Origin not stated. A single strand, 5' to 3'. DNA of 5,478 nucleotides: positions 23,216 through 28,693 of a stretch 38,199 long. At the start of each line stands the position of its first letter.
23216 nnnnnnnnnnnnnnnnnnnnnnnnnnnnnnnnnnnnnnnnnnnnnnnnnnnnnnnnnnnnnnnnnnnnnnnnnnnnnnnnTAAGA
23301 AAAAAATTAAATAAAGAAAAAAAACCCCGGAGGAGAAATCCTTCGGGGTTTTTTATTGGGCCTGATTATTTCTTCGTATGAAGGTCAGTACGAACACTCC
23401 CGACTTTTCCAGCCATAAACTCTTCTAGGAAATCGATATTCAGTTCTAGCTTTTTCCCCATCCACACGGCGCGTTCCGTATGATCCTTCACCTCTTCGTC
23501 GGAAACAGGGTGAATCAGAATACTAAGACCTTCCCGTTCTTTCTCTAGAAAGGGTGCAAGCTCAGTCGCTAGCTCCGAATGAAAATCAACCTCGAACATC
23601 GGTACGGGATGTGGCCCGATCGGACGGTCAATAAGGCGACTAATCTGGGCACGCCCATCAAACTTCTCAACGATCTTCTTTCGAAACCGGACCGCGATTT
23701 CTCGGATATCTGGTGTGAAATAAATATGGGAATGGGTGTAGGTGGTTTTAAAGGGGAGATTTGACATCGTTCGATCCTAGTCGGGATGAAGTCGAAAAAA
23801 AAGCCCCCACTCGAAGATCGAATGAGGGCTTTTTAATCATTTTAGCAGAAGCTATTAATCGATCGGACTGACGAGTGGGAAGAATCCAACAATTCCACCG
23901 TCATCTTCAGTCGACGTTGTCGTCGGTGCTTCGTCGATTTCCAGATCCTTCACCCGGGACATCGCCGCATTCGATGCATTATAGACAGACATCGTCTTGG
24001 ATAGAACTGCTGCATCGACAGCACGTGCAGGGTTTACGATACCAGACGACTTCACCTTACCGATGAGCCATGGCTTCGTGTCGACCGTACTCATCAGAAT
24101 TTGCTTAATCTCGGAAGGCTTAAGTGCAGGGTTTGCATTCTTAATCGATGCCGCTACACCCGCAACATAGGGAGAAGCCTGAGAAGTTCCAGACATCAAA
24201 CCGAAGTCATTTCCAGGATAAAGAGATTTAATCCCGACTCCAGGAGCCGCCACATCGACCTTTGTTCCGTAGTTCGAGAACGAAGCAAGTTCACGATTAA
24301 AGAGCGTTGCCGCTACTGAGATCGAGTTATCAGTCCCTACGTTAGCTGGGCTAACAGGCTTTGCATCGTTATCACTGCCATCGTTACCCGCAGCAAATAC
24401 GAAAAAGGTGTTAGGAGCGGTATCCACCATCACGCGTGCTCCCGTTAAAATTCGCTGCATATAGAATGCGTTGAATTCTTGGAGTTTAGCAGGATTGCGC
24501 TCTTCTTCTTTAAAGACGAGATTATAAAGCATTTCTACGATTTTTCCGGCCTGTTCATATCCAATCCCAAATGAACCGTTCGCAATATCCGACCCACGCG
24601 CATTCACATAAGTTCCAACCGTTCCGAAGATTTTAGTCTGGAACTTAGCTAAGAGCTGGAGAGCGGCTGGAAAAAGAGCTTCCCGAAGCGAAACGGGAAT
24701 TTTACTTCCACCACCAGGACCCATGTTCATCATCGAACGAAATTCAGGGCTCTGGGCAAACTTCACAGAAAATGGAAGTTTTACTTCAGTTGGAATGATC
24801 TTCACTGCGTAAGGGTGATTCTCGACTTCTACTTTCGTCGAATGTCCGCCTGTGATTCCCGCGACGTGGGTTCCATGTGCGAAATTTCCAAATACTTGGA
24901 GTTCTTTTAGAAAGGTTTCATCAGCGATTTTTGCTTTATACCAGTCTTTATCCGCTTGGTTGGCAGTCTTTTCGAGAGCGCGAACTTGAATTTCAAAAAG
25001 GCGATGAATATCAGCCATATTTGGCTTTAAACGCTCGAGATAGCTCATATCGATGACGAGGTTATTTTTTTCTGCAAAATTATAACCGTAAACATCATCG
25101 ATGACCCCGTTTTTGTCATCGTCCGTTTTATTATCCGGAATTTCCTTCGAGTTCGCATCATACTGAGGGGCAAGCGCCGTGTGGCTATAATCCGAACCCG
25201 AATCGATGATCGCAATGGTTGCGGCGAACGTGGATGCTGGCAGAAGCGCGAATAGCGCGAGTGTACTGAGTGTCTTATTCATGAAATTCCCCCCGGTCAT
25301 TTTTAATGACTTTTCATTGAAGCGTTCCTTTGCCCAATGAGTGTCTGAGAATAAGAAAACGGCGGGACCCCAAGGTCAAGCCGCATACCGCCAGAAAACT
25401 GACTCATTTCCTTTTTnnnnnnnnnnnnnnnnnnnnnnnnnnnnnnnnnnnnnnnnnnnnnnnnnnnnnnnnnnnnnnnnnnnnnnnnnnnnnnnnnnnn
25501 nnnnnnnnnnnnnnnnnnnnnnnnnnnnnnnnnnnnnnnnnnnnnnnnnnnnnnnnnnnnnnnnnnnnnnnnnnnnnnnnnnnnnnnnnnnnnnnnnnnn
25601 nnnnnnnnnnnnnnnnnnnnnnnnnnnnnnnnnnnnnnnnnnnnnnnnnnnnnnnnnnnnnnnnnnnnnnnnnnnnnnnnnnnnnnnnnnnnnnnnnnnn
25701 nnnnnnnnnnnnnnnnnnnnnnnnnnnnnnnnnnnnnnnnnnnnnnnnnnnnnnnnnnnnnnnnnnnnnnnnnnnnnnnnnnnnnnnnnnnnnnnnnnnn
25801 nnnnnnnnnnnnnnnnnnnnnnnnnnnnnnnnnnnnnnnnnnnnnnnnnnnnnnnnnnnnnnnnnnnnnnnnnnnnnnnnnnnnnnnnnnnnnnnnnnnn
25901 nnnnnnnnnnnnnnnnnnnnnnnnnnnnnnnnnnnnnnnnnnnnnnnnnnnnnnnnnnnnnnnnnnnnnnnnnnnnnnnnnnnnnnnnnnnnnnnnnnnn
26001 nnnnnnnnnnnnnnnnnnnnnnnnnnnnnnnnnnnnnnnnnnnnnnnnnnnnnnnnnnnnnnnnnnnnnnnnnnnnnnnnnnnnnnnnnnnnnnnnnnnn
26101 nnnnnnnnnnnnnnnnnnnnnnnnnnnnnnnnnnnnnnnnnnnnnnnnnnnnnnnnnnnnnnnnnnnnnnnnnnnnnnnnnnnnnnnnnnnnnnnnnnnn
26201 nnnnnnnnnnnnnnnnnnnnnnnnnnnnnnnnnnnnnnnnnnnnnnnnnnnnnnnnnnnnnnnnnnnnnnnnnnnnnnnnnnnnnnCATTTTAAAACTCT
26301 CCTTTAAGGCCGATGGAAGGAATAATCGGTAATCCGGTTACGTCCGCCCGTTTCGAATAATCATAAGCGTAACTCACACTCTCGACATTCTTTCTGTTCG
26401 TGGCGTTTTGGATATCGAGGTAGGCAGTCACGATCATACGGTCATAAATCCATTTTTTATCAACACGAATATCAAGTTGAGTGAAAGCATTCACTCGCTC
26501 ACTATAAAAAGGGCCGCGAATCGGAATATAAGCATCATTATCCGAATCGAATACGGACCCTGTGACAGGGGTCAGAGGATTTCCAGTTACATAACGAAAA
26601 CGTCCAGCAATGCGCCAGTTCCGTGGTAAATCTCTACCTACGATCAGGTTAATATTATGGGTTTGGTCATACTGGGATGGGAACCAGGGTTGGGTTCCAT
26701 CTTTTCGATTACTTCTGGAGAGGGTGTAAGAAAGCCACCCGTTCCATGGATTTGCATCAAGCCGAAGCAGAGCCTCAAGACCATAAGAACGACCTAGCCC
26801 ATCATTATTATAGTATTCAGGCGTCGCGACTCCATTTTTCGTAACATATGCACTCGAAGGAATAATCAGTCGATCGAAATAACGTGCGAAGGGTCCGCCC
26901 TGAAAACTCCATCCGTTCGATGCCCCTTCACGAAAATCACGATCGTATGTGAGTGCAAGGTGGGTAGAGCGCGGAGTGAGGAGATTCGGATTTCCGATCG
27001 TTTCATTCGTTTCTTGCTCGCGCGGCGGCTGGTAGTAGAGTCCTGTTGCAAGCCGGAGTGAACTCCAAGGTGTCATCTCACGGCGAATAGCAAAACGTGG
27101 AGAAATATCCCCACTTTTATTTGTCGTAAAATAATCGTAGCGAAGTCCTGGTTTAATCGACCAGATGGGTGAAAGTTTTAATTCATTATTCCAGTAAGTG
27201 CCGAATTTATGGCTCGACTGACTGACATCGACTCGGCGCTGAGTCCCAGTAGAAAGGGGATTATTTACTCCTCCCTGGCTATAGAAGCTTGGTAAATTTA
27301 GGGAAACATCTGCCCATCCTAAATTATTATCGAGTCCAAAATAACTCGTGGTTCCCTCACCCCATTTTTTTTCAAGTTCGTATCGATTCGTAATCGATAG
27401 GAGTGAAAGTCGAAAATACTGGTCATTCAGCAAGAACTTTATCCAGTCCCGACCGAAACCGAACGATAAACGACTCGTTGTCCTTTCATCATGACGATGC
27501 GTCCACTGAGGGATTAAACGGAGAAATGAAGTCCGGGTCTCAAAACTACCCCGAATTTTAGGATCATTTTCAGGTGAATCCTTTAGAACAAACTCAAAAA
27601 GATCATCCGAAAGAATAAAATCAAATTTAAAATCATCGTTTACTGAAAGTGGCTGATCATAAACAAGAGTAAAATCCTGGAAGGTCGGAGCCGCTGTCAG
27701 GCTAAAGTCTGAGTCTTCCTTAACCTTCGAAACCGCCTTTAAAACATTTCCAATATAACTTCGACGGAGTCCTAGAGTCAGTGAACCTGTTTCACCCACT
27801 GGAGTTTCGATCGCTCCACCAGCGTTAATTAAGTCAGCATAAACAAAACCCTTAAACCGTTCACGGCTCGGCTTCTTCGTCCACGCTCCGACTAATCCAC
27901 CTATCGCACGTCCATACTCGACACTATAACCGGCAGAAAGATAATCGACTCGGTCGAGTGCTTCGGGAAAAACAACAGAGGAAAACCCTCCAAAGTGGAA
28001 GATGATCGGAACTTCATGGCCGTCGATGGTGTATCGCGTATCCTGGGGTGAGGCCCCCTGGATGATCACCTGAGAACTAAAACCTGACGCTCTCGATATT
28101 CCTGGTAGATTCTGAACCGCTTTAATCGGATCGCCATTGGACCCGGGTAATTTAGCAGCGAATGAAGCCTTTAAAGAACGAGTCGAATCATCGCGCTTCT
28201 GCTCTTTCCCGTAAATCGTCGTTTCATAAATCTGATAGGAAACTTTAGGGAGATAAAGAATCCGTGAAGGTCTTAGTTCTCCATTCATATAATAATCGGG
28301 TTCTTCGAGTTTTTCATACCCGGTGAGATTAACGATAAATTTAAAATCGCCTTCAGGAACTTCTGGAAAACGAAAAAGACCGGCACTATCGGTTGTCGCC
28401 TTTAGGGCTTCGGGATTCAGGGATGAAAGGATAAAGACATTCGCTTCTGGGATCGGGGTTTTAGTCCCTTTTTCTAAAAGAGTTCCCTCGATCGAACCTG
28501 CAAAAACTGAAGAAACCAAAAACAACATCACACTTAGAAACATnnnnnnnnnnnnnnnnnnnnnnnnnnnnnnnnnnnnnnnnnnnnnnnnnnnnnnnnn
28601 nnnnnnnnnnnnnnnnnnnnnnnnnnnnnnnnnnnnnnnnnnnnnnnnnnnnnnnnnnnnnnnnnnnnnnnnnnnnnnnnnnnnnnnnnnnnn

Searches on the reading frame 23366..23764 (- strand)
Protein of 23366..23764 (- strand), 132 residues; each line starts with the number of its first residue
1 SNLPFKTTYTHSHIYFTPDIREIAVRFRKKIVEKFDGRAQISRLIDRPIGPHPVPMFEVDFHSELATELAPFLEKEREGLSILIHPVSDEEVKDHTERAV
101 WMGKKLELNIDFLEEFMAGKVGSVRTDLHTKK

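Call 7: search_protein_families(library=pfam, proteins=[window:23366-23764:-], max_evalue=0.01)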
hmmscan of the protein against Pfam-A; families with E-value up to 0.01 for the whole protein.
window:23366-23764:- (132 aa): 1 family
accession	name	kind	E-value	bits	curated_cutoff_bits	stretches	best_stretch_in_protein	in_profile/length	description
PF08883.16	DOPA_dioxygen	-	4.4e-31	107.7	25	1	11-111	2-105/106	Dopa 4,5-dioxygenase family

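Call 8: search_protein_families(library=ncbifam, proteins=[window:23366-23764:-], max_evalue=0.01)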
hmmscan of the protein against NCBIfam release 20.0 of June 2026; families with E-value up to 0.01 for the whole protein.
window:23366-23764:- (132 aa): 0 families

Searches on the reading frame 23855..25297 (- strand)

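Call 7: search_protein_families(library=pfam, proteins=[window:23855-25297:-], max_evalue=0.01)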
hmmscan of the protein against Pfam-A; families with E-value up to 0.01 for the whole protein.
window:23855-25297:- (480 aa): 1 family
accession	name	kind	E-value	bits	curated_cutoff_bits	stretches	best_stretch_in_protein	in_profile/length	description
PF00082.27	Peptidase_S8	-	3.3e-35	122.2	21.8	1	27-406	5-274/288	Subtilase family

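Call 8: search_protein_families(library=ncbifam, proteins=[window:23855-25297:-], max_evalue=0.01)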
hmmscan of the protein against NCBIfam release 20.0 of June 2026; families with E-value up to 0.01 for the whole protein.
window:23855-25297:- (480 aa): 8 families
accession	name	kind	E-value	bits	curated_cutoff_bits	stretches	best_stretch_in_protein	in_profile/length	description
TIGR03921.1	T7SS_mycosin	equivalog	8.1e-23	81.1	278.75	1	299-447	152-305/353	type VII secretion-associated serine protease mycosin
NF033595.1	denti_PrtP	equivalog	1.9e-12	46.6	300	1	298-423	368-498/606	dentilisin complex serine proteinase subunit PrtP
TIGR03895.1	protease_PatA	subfamily_domain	2.9e-06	26.4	421.05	1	295-404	88-199/606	PatA/PatG family cyanobactin maturation protease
NF040809.1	germ_prot_CspBA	exception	5.6e-05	21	1250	1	344-383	1003-1042/1099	bifunctional germination protease/germinant receptor pseudoprotease CspBA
NF051851.1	AtpSerPepEprS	equivalog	0.00097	17.3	1700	1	349-405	281-337/988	autotransporter serine peptidase EprS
NF040553.1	SGO_0316_fam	subfamily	0.003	15.2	1400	0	346-397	668-723/1486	SGO_0316/SGO_0317 family LPXTG-anchored serine peptidase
NF040808.2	CspC_non_triad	exception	0.0052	15.3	675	0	343-387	455-499/556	bile acid germinant receptor pseudoprotease CspC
NF042956.1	IteS_antiphage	equivalog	0.0099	14.2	900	0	349-385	472-508/747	S8 family anti-phage peptidase IteS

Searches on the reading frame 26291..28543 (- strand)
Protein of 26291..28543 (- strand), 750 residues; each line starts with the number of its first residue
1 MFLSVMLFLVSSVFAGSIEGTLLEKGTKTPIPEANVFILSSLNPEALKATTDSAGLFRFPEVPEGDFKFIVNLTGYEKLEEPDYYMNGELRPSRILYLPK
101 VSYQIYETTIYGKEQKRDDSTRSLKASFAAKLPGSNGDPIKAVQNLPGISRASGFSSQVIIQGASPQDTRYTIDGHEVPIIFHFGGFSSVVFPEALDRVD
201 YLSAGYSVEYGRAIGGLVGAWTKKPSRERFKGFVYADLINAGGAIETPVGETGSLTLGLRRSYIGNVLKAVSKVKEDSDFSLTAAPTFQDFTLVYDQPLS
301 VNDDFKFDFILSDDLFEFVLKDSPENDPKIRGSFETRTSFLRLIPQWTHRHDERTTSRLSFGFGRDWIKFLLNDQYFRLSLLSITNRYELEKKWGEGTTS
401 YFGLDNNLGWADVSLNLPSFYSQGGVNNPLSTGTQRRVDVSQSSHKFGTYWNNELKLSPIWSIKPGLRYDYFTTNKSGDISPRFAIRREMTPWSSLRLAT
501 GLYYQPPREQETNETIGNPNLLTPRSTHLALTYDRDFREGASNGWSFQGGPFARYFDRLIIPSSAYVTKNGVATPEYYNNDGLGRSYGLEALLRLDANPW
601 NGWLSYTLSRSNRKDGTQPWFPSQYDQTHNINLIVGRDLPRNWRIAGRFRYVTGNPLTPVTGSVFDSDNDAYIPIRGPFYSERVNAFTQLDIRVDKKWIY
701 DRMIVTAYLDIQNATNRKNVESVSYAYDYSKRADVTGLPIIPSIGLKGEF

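Call 10: search_protein_families(library=pfam, proteins=[window:26291-28543:-], max_evalue=0.001)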
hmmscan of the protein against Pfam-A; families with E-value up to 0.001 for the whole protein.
window:26291-28543:- (750 aa): 3 families
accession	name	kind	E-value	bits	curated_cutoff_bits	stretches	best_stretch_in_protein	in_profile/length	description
PF07715.20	Plug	-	1.1e-09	39.2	23.9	1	138-216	24-106/107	TonB-dependent Receptor Plug Domain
PF13620.12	CarboxypepD_reg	-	3.1e-09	37.5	32.3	1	17-81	1-64/82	Carboxypeptidase regulatory-like domain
PF13715.12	CarbopepD_reg_2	-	5.5e-08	33.2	32.2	1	18-81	1-60/88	CarboxypepD_reg-like domain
